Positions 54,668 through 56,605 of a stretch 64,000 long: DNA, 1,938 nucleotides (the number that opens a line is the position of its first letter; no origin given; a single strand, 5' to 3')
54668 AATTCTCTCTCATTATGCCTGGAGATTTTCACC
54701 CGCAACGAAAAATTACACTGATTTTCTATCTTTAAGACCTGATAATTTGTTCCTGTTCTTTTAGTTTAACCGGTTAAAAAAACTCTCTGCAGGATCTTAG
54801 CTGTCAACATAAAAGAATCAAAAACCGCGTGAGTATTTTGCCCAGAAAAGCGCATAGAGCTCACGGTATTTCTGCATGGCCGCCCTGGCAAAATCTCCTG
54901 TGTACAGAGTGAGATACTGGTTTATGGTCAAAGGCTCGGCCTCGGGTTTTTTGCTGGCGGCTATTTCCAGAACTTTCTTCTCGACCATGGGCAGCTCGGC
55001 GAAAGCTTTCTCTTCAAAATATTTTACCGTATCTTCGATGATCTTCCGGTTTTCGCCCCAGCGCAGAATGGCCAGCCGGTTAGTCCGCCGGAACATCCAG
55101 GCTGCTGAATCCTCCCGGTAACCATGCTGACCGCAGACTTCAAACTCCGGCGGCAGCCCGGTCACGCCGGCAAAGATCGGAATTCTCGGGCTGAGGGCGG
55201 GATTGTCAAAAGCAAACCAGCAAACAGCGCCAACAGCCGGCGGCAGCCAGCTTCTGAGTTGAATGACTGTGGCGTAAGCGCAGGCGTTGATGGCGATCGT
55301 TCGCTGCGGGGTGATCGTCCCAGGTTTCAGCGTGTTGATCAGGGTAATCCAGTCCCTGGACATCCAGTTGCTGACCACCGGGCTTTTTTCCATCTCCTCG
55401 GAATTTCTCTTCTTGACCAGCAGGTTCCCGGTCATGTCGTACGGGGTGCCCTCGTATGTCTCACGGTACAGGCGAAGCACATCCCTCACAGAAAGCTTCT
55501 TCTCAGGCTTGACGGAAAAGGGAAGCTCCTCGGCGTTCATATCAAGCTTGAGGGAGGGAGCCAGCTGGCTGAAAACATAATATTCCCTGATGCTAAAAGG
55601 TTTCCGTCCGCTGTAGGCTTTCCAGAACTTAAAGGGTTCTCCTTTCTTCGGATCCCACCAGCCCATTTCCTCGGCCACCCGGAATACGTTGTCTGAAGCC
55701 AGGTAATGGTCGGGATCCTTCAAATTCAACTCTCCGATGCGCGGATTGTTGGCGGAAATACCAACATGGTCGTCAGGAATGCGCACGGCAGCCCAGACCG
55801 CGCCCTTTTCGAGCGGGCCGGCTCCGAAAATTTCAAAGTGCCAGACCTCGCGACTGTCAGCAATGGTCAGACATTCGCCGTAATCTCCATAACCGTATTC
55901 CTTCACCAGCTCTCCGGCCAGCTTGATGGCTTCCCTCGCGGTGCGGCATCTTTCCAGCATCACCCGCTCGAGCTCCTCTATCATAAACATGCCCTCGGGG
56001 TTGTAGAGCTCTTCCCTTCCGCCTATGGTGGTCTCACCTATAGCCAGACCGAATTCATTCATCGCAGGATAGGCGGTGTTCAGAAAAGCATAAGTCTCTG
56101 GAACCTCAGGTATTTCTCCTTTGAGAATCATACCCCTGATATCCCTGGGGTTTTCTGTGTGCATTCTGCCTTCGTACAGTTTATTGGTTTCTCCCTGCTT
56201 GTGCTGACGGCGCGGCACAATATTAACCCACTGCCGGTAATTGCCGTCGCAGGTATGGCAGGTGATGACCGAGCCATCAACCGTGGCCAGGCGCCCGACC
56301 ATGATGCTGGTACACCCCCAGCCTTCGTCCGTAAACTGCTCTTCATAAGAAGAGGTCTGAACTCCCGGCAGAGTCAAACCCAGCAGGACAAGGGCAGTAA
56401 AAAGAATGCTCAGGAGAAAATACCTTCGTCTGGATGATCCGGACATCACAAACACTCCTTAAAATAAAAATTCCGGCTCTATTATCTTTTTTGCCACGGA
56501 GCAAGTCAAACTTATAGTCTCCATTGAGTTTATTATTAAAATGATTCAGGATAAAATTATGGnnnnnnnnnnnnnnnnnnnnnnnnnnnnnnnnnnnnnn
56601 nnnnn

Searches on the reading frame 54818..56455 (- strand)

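Call 61: search_protein_families(library=pfam, proteins=[window:54818-56455:-], max_evalue=0.0001)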
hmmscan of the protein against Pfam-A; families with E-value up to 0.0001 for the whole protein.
window:54818-56455:- (545 aa): 1 family
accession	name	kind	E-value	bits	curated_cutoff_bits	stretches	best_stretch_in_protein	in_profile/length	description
PF03577.20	Peptidase_C69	-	1.9e-59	202.1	23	1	48-477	2-400/402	Peptidase family C69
